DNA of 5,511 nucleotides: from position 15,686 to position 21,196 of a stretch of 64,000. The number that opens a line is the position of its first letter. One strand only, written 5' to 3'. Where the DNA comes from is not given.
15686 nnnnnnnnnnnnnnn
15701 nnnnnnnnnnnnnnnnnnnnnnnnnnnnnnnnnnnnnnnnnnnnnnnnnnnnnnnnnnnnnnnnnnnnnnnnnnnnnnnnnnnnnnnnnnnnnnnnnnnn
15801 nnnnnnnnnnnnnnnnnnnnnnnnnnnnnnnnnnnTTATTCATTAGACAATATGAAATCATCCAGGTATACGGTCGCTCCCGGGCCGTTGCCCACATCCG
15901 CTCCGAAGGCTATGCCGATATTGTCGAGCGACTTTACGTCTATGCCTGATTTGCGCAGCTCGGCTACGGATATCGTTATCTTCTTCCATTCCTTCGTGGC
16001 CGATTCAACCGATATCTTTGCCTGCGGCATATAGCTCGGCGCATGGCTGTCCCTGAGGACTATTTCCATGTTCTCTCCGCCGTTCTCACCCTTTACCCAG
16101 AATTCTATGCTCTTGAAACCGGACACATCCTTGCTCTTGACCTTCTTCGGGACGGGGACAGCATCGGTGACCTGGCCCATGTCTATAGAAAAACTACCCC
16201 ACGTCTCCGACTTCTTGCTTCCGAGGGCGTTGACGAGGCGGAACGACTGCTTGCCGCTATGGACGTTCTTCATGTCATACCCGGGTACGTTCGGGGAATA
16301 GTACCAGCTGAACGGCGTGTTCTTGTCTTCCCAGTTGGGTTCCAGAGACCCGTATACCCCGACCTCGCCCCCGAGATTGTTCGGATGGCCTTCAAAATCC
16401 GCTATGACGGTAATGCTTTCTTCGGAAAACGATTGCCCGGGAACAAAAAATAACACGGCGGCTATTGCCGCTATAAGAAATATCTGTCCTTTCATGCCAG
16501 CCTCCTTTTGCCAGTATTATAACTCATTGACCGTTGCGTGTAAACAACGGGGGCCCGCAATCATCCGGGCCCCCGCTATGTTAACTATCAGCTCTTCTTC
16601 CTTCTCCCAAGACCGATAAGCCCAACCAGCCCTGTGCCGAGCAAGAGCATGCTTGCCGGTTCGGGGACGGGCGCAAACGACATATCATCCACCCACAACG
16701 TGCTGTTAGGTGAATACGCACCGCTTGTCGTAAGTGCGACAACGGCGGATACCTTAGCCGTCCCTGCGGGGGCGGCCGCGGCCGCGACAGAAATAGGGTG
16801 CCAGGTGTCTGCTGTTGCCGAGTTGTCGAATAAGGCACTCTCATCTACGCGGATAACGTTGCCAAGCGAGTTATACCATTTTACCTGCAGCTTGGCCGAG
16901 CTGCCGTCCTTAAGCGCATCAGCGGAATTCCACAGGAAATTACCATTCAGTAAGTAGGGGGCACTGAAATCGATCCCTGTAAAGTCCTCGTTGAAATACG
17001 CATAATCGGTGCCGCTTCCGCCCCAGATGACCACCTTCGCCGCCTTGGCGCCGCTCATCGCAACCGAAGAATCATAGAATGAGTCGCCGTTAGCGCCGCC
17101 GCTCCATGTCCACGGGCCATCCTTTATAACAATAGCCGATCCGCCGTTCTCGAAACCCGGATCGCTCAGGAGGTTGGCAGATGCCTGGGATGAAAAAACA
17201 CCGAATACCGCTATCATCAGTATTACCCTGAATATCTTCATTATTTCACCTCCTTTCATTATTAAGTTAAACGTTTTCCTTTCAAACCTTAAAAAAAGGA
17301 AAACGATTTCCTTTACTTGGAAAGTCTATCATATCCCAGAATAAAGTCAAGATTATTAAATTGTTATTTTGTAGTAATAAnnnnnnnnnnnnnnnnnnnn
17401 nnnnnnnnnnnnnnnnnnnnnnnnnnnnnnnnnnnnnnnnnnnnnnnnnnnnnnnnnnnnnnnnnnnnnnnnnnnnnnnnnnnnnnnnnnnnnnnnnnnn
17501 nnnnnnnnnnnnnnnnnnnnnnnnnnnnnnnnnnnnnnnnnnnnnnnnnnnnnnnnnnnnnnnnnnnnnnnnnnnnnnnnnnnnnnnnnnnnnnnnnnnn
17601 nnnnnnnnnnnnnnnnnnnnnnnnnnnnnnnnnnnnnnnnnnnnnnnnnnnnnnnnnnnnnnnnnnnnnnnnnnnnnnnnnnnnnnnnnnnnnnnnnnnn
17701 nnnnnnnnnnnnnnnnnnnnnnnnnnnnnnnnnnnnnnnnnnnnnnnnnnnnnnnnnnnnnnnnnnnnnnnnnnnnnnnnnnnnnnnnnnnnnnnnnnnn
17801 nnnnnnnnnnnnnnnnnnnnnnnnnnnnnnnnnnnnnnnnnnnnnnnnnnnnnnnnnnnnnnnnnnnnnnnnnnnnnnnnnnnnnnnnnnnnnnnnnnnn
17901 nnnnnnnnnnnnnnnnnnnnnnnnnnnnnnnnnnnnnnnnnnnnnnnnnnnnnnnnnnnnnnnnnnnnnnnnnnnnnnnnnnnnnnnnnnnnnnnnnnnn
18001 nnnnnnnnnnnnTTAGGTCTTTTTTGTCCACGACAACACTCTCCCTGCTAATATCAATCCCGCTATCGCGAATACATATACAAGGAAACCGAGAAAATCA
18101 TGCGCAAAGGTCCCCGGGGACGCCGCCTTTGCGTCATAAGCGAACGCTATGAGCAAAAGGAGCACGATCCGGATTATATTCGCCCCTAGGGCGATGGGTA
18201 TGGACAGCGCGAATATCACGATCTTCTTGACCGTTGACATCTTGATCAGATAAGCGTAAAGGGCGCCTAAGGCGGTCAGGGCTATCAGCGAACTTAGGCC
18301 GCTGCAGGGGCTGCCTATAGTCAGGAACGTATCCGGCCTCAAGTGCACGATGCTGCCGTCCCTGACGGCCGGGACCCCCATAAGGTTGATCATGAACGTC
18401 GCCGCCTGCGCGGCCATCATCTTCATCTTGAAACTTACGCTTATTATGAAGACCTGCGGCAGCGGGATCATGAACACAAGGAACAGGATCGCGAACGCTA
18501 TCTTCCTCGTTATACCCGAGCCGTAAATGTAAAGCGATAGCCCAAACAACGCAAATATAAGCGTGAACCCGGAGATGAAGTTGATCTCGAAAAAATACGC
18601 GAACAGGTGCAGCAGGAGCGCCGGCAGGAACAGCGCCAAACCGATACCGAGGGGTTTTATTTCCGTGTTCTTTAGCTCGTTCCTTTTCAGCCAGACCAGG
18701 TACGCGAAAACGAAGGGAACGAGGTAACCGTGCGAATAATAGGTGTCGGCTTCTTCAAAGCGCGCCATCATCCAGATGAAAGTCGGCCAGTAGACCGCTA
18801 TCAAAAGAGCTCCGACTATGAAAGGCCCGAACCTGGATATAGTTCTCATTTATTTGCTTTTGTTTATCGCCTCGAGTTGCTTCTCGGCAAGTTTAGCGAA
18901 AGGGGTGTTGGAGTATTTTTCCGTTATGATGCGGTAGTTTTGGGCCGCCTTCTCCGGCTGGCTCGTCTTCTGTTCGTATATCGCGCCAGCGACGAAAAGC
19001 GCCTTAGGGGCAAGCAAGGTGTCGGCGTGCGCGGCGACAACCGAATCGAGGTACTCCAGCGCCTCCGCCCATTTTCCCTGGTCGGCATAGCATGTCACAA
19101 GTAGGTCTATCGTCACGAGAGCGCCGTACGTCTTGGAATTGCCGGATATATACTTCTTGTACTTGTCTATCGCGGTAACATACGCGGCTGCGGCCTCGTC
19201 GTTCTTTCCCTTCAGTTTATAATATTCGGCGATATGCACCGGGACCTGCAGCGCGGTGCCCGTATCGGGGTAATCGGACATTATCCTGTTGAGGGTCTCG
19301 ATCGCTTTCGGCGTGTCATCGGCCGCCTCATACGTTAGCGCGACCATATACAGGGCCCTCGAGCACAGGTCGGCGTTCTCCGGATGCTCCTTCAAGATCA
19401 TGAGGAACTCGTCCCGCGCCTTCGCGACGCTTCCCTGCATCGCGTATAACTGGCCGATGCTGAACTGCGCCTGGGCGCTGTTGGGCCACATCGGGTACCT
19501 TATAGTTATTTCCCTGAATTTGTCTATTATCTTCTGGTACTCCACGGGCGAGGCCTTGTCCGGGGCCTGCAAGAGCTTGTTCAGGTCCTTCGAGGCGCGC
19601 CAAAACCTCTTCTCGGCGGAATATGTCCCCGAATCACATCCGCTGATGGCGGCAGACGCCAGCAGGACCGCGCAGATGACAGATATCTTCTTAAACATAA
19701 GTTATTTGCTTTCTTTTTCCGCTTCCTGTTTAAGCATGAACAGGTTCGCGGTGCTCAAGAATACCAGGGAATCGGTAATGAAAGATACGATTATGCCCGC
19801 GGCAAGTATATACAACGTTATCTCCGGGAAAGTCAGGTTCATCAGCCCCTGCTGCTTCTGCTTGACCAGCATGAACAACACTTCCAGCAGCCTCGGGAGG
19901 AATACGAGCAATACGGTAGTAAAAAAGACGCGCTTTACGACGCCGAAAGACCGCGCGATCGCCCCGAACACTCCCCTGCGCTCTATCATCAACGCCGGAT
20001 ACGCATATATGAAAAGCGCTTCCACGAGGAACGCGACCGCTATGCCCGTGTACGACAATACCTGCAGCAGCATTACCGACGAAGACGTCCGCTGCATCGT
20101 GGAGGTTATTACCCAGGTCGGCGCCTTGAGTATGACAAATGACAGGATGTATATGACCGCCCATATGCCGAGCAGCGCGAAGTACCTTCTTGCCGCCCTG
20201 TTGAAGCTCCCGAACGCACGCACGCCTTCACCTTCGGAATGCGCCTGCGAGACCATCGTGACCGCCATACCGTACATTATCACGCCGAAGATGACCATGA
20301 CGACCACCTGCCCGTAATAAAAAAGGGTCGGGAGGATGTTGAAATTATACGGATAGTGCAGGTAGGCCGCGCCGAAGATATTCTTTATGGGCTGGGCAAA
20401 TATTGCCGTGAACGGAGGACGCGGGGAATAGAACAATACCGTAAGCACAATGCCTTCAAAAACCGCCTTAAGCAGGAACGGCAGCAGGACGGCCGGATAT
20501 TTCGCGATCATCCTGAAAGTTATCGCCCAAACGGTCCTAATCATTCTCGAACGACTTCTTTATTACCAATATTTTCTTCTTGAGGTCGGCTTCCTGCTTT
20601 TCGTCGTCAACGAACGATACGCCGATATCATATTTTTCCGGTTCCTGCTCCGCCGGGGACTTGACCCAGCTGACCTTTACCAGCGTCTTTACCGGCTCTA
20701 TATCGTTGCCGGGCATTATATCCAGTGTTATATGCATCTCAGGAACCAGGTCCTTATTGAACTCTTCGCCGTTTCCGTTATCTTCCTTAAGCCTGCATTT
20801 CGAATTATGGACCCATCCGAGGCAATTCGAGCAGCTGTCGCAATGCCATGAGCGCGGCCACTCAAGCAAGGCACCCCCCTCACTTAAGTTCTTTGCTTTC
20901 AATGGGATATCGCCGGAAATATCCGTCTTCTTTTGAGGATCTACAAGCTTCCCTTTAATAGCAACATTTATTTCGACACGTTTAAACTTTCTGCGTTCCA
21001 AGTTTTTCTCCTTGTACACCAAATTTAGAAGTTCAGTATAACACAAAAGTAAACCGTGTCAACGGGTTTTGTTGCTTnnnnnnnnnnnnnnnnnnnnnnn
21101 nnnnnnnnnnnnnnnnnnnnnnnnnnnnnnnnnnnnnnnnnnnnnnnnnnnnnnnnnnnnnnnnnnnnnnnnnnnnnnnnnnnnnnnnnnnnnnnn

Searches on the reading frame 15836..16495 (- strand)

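Call 50: search_protein_families(library=pfam, proteins=[window:15836-16495:-], max_evalue=0.001)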
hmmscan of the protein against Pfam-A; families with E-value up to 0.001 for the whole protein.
window:15836-16495:- (219 aa): 1 family
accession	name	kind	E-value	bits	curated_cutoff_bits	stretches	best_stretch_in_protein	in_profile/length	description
PF21582.3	CBM30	-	6.3e-07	29.9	27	1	129-196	77-152/170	Carbohydrate binding domain 30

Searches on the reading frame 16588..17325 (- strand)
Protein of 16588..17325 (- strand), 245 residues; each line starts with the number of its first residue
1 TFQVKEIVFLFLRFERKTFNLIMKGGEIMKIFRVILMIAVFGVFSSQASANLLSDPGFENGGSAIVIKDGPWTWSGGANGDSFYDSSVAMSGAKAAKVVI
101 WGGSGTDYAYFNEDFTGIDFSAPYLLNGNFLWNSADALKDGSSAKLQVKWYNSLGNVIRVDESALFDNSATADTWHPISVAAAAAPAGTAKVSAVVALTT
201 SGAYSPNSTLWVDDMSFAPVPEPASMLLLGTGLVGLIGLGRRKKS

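Call 27: search_protein_families(library=pfam, proteins=[window:16588-17325:-], max_evalue=0.01)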
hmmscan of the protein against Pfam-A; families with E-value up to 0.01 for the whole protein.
window:16588-17325:- (245 aa): 1 family
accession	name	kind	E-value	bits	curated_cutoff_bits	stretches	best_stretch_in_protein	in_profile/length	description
PF07589.16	PEP-CTERM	-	7.5e-07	29.4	20.7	1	219-242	1-24/24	PEP-CTERM motif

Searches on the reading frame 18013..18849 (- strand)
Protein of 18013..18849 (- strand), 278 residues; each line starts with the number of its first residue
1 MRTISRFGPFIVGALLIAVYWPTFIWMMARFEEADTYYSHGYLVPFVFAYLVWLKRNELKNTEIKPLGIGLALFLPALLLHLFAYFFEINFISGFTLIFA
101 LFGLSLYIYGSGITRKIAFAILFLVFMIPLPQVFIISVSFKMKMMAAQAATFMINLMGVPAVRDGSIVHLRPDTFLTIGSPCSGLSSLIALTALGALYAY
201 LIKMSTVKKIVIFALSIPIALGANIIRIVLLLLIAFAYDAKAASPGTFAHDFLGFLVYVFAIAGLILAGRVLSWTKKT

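Call 50: search_protein_families(library=pfam, proteins=[window:18013-18849:-], max_evalue=0.001)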
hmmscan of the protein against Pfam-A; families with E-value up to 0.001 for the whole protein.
window:18013-18849:- (278 aa): 1 family
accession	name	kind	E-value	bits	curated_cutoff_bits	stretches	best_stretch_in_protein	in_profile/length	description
PF09721.15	Exosortase_EpsH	-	2.5e-59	201.1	25.7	1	14-271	2-253/254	Transmembrane exosortase (Exosortase_EpsH)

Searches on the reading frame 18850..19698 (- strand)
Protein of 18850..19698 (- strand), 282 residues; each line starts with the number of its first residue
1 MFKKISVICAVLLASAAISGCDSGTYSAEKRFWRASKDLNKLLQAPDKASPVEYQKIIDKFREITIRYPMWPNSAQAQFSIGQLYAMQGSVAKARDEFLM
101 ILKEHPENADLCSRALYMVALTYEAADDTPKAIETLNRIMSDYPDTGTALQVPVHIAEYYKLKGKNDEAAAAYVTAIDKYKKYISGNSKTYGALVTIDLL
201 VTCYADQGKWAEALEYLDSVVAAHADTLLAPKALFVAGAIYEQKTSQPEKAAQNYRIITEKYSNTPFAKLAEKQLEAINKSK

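Call 50: search_protein_families(library=pfam, proteins=[window:18850-19698:-], max_evalue=0.001)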
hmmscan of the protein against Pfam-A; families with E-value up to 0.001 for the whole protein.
window:18850-19698:- (282 aa): 12 families
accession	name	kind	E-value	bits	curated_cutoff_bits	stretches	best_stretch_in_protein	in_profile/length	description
PF13174.12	TPR_6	-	1.4e-18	66.6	26.3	1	115-146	2-33/33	Tetratricopeptide repeat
PF13432.12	TPR_16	-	1.7e-15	57.6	32.7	1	65-109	24-65/65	Tetratricopeptide repeat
PF13428.12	TPR_14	-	4.7e-14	51.9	23.5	0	114-150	2-38/44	Tetratricopeptide repeat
PF13424.12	TPR_12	-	2.6e-12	47.2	30.1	0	154-222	7-73/77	Tetratricopeptide repeat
PF14559.12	TPR_19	-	3.2e-10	40.6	25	0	172-226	6-57/68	Tetratricopeptide repeat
PF07719.23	TPR_2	-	4.3e-10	39.3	27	0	75-108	1-34/34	Tetratricopeptide repeat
PF09976.15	TPR_21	-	9.1e-08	32.5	25.5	1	6-181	10-177/193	Tetratricopeptide repeat-like domain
PF13525.12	YfiO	-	5e-06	26.9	25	0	50-150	17-127/203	Outer membrane lipoprotein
PF00515.34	TPR_1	-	1e-05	25.5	27.8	0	203-218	10-25/34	Tetratricopeptide repeat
PF13176.12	TPR_7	-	8.2e-05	22.8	27.9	0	198-223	3-28/36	Tetratricopeptide repeat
PF12895.13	ANAPC3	-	0.00059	20.5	27.2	0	72-138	20-81/82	Anaphase-promoting complex, cyclosome, subunit 3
PF13374.12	TPR_10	-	0.00065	20.1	27.5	0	201-226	9-34/42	Tetratricopeptide repeat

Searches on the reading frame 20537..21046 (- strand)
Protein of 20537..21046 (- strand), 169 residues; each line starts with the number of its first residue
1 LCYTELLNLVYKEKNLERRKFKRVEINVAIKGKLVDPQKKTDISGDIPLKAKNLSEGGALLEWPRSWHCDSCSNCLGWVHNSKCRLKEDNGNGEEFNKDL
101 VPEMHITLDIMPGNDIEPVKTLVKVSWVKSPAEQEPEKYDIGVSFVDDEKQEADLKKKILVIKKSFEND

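Call 50: search_protein_families(library=pfam, proteins=[window:20537-21046:-], max_evalue=0.001)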
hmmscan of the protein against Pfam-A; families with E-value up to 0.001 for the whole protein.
window:20537-21046:- (169 aa): 1 family
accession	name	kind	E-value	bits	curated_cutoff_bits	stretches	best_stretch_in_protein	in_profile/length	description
PF07238.19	PilZ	-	0.00014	22.6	22.5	0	17-68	1-41/102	PilZ domain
